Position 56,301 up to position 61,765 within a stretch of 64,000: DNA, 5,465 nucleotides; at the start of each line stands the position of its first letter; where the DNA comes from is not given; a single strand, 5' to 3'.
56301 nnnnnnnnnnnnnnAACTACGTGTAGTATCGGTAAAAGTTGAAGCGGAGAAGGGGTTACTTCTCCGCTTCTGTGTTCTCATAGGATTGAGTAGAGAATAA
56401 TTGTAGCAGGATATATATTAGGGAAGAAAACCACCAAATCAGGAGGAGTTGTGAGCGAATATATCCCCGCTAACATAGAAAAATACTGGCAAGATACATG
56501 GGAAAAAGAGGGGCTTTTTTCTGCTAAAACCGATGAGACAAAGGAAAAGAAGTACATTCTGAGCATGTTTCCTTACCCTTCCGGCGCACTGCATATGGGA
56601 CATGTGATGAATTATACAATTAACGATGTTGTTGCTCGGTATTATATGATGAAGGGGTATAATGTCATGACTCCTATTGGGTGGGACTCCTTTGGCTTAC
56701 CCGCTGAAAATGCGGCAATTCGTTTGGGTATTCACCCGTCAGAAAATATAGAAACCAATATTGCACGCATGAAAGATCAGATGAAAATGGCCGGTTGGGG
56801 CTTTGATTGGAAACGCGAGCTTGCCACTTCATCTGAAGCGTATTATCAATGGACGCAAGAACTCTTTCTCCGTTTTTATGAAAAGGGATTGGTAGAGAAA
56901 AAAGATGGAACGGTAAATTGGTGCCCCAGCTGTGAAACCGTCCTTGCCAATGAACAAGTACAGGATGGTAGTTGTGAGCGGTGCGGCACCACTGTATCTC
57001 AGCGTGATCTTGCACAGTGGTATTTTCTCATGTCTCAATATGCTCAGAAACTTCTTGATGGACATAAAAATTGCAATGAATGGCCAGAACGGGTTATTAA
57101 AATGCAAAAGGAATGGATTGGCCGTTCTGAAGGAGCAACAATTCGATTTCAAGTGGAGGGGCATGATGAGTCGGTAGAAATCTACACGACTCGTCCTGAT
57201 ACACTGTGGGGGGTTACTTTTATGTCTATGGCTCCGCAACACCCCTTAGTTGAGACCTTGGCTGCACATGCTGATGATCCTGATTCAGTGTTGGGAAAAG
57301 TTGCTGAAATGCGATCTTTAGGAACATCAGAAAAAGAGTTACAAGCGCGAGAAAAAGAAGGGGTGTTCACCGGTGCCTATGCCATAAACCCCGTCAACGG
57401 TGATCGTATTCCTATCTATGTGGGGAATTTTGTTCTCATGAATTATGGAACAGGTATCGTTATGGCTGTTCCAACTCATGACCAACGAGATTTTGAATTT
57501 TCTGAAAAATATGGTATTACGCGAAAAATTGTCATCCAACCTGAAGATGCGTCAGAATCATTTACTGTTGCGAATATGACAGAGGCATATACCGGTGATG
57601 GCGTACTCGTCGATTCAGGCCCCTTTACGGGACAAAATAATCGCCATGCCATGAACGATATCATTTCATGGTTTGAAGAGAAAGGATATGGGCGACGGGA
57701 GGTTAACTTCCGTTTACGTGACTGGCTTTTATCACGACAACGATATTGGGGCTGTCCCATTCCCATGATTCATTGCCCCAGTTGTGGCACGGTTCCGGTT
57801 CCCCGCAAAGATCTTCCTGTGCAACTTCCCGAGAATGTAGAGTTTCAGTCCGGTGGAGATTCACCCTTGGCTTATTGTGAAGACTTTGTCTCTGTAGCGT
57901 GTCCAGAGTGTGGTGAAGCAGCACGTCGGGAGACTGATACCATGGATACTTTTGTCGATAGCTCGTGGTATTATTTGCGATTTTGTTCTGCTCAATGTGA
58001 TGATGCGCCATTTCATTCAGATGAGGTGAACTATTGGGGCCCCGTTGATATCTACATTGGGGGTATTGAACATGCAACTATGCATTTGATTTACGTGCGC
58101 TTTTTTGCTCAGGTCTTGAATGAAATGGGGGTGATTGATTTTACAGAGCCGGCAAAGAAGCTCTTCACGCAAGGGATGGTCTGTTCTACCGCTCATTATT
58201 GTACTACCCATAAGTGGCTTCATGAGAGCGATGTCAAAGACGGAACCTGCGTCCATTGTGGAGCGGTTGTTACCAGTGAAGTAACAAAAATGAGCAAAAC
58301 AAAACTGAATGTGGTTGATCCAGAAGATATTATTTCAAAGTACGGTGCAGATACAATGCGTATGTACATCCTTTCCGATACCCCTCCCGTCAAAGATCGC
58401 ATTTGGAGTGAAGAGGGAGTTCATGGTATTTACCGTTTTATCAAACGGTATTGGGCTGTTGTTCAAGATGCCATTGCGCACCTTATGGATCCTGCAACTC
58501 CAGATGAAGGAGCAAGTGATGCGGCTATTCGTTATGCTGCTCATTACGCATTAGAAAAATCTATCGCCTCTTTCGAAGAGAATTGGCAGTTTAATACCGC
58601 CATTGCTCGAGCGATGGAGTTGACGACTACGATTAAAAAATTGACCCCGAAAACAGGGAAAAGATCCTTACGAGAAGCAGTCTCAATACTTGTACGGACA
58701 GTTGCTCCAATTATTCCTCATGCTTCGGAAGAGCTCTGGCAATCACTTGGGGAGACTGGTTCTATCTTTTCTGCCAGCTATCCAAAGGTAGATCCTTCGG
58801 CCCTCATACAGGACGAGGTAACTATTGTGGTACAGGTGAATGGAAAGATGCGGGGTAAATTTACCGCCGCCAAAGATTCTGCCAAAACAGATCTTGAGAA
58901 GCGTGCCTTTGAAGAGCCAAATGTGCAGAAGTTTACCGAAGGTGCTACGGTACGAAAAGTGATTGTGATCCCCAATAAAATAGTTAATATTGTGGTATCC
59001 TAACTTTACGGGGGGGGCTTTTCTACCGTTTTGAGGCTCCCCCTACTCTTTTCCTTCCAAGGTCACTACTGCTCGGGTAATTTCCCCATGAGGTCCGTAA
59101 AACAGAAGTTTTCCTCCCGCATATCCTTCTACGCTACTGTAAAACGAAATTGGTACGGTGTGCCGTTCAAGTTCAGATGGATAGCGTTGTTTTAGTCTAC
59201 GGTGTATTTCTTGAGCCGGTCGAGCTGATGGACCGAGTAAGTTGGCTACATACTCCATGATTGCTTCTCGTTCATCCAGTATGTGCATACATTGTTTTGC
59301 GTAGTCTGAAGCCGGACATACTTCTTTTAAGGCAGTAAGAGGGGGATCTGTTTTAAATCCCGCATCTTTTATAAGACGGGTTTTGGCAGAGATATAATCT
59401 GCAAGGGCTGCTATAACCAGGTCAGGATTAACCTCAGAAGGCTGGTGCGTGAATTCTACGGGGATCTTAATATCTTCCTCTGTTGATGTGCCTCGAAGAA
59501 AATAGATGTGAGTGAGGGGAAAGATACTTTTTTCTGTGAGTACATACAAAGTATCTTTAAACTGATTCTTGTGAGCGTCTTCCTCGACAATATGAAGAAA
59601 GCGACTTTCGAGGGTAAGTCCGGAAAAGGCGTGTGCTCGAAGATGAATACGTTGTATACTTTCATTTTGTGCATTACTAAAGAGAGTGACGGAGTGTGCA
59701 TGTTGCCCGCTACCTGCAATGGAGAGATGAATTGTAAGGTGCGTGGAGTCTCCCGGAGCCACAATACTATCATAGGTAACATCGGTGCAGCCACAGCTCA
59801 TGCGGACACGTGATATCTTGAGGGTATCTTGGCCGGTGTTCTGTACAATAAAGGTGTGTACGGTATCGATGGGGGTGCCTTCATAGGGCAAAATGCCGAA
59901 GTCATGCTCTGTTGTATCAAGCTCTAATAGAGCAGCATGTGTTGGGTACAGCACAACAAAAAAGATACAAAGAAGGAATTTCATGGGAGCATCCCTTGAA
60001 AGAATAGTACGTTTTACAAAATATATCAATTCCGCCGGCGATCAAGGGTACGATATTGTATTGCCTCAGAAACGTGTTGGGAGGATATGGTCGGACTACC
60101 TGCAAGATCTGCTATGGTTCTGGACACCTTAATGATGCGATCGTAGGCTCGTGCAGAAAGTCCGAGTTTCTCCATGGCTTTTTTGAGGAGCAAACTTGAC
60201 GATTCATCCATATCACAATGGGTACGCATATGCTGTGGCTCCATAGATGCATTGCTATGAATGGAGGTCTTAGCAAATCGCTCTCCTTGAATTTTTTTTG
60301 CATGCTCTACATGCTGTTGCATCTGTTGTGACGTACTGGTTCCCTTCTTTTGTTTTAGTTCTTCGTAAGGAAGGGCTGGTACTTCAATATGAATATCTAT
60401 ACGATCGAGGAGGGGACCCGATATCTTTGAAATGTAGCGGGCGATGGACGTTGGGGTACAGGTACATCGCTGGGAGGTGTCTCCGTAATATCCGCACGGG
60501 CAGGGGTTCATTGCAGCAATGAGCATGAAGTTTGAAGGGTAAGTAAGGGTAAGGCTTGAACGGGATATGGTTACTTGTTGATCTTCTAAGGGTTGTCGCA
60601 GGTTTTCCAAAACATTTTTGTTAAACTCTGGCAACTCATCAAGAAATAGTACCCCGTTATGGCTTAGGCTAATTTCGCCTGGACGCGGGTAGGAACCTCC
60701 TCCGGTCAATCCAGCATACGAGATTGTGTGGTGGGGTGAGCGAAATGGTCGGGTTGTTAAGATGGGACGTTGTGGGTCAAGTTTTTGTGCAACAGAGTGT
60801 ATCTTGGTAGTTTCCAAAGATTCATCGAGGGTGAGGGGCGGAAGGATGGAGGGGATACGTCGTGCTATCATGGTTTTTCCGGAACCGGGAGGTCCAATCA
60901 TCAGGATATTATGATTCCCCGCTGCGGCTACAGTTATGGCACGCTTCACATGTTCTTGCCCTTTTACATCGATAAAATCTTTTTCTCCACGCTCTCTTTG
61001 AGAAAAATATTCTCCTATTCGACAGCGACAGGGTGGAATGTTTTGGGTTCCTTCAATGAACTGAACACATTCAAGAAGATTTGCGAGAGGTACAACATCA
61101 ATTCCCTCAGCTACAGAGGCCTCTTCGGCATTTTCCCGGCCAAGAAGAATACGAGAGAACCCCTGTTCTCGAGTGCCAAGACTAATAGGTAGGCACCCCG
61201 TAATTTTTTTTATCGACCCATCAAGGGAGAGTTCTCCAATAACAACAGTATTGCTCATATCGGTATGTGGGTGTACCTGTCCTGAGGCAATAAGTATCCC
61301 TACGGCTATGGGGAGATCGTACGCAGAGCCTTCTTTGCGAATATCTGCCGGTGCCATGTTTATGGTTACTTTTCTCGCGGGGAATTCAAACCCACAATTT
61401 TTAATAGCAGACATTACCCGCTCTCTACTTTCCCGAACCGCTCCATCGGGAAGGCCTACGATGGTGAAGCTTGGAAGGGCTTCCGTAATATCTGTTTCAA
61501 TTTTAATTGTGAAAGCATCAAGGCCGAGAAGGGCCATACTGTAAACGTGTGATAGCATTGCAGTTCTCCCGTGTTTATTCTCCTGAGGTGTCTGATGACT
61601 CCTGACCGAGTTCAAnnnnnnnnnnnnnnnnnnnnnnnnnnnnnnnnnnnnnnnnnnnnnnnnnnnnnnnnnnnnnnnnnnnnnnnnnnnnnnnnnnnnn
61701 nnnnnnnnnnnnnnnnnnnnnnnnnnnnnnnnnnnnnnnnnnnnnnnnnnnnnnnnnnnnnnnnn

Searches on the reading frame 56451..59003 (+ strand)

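Call 9: search_protein_families(library=pfam, proteins=[window:56451-59003:+], max_evalue=0.001)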
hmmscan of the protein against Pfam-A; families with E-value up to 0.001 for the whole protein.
window:56451-59003:+ (850 aa): 7 families
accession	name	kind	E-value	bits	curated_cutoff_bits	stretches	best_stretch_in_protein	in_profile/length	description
PF13603.12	tRNA-synt_1_2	-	1.8e-67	226.8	25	1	220-408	1-184/185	Leucyl-tRNA synthetase, editing domain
PF00133.28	tRNA-synt_1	-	1.8e-47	162.5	22.7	3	13-224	2-226/414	tRNA synthetases class I (I, L, M and V)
PF09334.17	tRNA-synt_1g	-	1e-33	117.1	20.1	2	35-201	2-195/391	tRNA synthetases class I (M)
PF08264.19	Anticodon_1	-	8.6e-18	65.1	25.1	1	692-810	3-142/148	Anticodon-binding domain of tRNA ligase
PF01406.26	tRNA-synt_1e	-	6.7e-05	22.8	27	0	46-73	22-49/301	tRNA synthetases class I (C) catalytic domain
PF17848.7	Zn_ribbon_ACC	-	0.00017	22.1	24.5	0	175-188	4-17/26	Acetyl-CoA carboxylase zinc finger domain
PF13248.11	Zn_ribbon_3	-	0.00025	20.8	27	0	439-449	2-11/26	zinc-ribbon domain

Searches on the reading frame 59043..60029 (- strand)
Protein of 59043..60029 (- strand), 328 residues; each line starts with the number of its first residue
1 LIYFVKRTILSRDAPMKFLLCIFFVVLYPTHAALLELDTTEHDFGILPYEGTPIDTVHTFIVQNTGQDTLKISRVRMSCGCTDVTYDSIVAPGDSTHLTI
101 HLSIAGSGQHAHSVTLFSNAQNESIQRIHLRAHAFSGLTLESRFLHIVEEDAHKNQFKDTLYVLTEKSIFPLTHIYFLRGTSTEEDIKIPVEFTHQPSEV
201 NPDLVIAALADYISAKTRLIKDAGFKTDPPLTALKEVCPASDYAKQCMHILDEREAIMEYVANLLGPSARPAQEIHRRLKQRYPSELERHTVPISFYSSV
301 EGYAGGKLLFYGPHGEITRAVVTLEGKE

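Call 9: search_protein_families(library=pfam, proteins=[window:59043-60029:-], max_evalue=0.001)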
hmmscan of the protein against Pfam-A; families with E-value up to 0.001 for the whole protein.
window:59043-60029:- (328 aa): 2 families
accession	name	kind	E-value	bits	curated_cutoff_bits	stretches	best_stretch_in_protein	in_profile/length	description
PF07610.17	DUF1573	-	2.6e-17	63.1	26.1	1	36-125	2-90/98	Protein of unknown function (DUF1573)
PF22544.2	HYDIN_VesB_CFA65-like_Ig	-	2.3e-11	44.2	25.5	1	34-131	2-98/100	HYDIN/CFA65/VesB-like, Ig-like domain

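Call 23: search_protein_families(library=ncbifam, proteins=[window:59043-60029:-], max_evalue=1)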
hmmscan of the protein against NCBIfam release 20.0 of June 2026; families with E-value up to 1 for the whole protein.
window:59043-60029:- (328 aa): 2 families
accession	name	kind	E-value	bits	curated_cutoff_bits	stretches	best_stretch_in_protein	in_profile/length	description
NF041425.1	OS_HP2_seleno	subfamily_domain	6e-16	58.6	100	1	49-131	12-94/98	OS_HP2 family (seleno)protein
NF012200.0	choice_anch_D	domain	0.00036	21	45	1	42-123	24-108/108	choice-of-anchor D domain-containing protein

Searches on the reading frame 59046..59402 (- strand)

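Call 30: search_protein_families(library=pfam, proteins=[window:59046-59402:-], max_evalue=10)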
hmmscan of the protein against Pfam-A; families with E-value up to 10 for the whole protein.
window:59046-59402:- (119 aa): 1 family
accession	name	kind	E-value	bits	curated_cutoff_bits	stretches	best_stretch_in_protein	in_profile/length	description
PF21982.2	RecX_HTH1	-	0.041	14.3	26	1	50-77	3-31/40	RecX, first three-helix domain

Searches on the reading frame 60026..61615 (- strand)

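Call 9: search_protein_families(library=pfam, proteins=[window:60026-61615:-], max_evalue=0.001)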
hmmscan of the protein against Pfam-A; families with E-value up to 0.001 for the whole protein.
window:60026-61615:- (529 aa): 10 families
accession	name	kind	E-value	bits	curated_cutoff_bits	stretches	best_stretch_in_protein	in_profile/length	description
PF01078.27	Mg_chelatase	-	1.9e-97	325.1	20.3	1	213-419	1-206/207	Magnesium chelatase, subunit ChlI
PF13541.12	ChlI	-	6e-46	155.7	27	1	39-162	1-121/121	Subunit ChlI of Mg-chelatase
PF13335.12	Mg_chelatase_C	-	6.9e-32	110.3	26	1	428-522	3-94/94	Magnesium chelatase, subunit ChlI C-terminal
PF07728.20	AAA_5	-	2e-10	41.2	22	1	236-373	1-125/139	AAA domain (dynein-related subfamily)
PF00493.29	MCM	-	1.3e-09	38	23.3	1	312-378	114-179/224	MCM P-loop domain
PF00158.32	Sigma54_activat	-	7.6e-07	29.4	20.2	0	307-370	81-142/168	Sigma-54 interaction domain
PF05496.18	RuvB_N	-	3.7e-05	24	27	0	216-254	8-53/159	Holliday junction DNA helicase RuvB P-loop domain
PF00004.35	AAA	-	5.1e-05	24.2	21.2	0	237-380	1-99/131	ATPase family associated with various cellular activities (AAA)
PF20030.5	bpMoxR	-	0.00017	21.2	27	0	219-258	16-55/205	MoxR domain in the MoxR-vWA-beta-propeller ternary systems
PF14532.12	Sigma54_activ_2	-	0.00055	20.6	25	0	223-254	10-41/138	Sigma-54 interaction domain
